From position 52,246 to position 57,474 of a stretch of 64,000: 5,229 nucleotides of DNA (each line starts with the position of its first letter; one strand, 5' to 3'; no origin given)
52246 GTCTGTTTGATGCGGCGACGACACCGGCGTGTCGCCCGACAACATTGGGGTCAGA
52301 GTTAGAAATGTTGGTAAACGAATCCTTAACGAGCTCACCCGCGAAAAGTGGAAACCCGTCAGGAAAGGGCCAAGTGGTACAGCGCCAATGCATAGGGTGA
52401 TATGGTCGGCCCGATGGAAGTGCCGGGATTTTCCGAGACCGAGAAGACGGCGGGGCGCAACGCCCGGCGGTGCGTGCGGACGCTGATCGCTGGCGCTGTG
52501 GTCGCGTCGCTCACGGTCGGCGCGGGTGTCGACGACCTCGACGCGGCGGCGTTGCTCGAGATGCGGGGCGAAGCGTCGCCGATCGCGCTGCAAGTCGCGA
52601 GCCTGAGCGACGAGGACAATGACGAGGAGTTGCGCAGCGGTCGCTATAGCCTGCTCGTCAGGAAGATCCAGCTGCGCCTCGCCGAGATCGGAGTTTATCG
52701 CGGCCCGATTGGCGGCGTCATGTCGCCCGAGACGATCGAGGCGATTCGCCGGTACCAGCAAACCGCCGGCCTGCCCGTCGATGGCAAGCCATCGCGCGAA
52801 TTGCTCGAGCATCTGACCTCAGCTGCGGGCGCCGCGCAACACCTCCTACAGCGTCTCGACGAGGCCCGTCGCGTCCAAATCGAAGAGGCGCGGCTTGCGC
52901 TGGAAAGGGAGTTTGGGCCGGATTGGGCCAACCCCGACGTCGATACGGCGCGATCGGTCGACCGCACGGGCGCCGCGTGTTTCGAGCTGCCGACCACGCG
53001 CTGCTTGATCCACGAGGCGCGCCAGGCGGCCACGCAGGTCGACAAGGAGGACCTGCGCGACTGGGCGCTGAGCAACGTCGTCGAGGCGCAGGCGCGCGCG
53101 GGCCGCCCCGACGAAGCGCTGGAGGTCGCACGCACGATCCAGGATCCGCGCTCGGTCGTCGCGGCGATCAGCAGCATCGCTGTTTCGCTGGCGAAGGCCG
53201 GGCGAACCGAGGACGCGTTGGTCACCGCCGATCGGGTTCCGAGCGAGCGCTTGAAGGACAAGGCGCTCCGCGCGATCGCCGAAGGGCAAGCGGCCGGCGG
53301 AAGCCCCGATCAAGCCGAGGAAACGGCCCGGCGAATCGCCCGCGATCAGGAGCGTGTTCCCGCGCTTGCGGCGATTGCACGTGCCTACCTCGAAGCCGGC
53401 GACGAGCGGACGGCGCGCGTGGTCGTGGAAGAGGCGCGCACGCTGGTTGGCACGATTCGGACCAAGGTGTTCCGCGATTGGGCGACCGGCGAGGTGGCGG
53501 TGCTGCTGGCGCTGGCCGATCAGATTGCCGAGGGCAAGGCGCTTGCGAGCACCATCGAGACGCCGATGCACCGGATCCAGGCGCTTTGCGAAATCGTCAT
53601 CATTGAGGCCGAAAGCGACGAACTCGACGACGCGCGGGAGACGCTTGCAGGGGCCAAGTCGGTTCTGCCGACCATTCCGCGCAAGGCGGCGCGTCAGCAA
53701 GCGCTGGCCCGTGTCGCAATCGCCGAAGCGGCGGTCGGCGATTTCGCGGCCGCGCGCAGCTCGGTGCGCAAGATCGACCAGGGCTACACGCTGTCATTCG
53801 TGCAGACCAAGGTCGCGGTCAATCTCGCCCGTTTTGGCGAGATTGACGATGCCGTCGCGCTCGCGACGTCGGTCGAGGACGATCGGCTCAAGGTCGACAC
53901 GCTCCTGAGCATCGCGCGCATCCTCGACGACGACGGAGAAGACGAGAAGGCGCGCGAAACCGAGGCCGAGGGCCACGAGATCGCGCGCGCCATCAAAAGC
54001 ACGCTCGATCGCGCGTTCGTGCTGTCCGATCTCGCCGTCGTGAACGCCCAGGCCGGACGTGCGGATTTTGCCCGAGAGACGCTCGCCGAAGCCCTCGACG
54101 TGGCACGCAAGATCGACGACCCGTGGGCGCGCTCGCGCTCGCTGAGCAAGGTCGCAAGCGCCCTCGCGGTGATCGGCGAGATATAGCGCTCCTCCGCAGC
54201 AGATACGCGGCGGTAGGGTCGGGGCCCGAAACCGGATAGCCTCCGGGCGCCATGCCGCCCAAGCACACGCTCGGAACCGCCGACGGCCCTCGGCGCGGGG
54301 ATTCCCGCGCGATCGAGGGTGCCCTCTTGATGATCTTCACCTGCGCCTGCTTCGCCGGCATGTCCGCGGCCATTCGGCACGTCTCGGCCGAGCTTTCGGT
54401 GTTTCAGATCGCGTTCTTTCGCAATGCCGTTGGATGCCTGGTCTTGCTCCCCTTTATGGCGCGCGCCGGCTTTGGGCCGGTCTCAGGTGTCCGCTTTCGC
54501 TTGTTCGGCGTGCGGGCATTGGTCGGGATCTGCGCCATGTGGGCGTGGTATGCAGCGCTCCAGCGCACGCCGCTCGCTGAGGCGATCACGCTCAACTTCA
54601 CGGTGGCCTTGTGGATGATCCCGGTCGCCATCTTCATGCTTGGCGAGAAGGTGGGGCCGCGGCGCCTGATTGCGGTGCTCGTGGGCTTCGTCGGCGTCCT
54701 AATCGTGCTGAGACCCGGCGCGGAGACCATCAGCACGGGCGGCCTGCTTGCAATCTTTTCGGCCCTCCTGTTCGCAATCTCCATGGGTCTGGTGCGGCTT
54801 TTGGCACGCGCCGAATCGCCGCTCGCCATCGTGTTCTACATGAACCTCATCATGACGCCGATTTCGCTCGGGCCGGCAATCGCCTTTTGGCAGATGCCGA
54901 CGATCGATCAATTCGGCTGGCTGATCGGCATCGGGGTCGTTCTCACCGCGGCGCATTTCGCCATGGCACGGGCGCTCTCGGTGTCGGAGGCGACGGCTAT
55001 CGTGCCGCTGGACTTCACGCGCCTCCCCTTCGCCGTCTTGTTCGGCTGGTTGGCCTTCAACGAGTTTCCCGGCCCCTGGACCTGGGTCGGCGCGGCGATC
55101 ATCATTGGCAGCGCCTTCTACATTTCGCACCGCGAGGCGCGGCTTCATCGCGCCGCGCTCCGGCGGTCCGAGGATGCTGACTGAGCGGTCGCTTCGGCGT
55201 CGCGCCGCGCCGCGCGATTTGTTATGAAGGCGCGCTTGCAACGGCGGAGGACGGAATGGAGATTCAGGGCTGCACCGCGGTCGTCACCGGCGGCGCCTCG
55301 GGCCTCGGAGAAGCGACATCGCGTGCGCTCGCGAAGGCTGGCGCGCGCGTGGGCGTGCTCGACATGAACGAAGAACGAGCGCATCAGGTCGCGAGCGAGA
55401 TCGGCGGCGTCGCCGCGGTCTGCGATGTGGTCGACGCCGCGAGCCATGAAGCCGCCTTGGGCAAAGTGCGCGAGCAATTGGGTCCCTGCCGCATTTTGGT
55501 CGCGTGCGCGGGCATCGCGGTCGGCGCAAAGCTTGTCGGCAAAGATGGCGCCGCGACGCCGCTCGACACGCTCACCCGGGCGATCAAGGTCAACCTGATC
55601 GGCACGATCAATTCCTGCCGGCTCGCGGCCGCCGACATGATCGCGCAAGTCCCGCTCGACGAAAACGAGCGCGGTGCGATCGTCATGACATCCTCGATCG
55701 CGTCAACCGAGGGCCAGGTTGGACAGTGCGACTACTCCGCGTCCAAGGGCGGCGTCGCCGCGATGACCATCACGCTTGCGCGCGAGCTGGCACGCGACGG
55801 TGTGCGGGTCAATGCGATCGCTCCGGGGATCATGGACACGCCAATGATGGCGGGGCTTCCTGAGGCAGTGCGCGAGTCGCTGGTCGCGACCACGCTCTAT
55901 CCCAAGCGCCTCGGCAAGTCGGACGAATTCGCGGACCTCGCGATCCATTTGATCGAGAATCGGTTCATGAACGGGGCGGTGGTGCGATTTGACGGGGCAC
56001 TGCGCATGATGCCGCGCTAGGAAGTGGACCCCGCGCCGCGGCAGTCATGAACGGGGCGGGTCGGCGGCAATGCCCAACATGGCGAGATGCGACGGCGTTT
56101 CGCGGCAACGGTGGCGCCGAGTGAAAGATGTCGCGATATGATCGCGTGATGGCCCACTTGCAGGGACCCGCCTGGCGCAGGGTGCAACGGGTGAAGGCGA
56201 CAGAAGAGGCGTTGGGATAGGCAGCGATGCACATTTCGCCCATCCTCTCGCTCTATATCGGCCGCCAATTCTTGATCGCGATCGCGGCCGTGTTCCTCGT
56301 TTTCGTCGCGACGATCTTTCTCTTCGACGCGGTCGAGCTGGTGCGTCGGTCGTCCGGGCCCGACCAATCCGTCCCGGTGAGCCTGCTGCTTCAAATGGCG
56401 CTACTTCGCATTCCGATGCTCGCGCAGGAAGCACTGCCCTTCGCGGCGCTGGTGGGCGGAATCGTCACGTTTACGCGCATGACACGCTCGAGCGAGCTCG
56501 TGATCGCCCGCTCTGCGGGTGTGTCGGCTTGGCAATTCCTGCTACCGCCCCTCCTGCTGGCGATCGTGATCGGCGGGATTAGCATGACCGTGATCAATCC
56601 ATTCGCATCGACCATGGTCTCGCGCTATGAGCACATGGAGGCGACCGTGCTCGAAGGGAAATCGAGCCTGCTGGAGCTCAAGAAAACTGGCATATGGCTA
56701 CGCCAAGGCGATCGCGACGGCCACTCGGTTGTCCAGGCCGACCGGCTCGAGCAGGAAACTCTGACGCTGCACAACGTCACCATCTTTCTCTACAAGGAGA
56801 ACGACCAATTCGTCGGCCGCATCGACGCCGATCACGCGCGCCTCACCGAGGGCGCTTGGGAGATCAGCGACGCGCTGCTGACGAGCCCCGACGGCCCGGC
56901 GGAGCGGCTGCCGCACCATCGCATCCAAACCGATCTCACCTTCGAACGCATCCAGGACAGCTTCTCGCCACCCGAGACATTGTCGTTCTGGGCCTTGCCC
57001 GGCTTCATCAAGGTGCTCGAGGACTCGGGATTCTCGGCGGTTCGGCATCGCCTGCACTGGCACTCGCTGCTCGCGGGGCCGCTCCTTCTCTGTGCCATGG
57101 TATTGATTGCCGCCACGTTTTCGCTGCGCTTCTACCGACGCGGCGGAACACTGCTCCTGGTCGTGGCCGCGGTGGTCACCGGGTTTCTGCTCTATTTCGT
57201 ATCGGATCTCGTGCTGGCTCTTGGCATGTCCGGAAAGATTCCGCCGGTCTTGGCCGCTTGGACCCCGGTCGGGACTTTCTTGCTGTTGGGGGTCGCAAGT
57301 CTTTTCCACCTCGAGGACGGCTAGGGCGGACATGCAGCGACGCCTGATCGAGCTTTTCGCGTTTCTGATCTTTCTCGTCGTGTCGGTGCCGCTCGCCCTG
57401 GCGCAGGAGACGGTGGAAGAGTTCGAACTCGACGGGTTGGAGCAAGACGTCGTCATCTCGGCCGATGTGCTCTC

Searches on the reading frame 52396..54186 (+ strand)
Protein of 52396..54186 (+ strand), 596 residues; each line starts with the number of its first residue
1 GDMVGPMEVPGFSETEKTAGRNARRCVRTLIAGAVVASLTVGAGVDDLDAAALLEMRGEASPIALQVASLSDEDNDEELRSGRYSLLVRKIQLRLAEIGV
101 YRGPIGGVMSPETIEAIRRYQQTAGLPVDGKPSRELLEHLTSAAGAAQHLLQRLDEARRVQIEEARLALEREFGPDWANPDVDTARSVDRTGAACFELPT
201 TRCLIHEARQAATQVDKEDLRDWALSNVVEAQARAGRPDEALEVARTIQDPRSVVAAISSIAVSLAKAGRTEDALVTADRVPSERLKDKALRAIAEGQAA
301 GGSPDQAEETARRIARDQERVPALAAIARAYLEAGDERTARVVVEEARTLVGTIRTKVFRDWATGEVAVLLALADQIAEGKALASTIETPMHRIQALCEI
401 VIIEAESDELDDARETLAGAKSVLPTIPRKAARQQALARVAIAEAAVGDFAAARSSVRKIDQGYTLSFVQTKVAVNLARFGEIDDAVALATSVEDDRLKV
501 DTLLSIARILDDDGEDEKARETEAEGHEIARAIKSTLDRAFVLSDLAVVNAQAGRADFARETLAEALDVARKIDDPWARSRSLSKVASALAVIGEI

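Call 49: search_protein_families(library=pfam, proteins=[window:52396-54186:+], max_evalue=0.00001)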
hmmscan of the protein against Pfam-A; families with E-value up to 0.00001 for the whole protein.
window:52396-54186:+ (596 aa): 2 families
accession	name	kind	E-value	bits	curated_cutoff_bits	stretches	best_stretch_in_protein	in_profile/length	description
PF01471.23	PG_binding_1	-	8.4e-12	45.5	23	1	88-140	5-57/57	Putative peptidoglycan binding domain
PF13424.12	TPR_12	-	5.2e-09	36.6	30.1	0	540-574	3-37/77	Tetratricopeptide repeat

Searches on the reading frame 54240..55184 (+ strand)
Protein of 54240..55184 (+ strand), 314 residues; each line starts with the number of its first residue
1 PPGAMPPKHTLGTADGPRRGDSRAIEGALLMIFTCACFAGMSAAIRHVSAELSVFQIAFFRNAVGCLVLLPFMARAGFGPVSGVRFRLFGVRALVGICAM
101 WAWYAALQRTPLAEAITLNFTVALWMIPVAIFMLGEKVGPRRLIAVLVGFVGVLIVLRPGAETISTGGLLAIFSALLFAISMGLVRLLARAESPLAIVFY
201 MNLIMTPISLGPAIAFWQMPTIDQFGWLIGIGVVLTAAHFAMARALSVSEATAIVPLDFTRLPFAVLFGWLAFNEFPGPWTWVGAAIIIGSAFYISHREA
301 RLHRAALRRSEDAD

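Call 49: search_protein_families(library=pfam, proteins=[window:54240-55184:+], max_evalue=0.00001)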
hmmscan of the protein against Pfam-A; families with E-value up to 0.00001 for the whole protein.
window:54240-55184:+ (314 aa): 1 family
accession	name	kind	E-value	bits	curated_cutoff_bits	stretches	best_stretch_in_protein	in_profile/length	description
PF00892.27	EamA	-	9.8e-31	107.3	28.2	2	27-157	3-134/135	EamA-like transporter family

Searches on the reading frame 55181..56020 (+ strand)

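Call 49: search_protein_families(library=pfam, proteins=[window:55181-56020:+], max_evalue=0.00001)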
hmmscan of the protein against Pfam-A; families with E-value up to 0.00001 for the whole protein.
window:55181-56020:+ (279 aa): 3 families
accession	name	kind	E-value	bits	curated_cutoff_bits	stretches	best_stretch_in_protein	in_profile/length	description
PF00106.31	adh_short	-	2.7e-46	158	26.6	1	32-227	2-191/195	short chain dehydrogenase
PF13561.12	adh_short_C2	-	2e-41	142.6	27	1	39-272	3-233/236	Enoyl-(Acyl carrier protein) reductase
PF08659.16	KR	-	9.2e-09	35.9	22.6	1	32-218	2-178/180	KR domain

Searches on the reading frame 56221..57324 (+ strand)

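Call 49: search_protein_families(library=pfam, proteins=[window:56221-57324:+], max_evalue=0.00001)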
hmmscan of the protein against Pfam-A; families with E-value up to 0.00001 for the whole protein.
window:56221-57324:+ (367 aa): 1 family
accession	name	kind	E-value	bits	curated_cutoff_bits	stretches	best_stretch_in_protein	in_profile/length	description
PF03739.19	LptF_LptG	-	6.5e-71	239.6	27.9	1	12-359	2-349/353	Lipopolysaccharide export system permease LptF/LptG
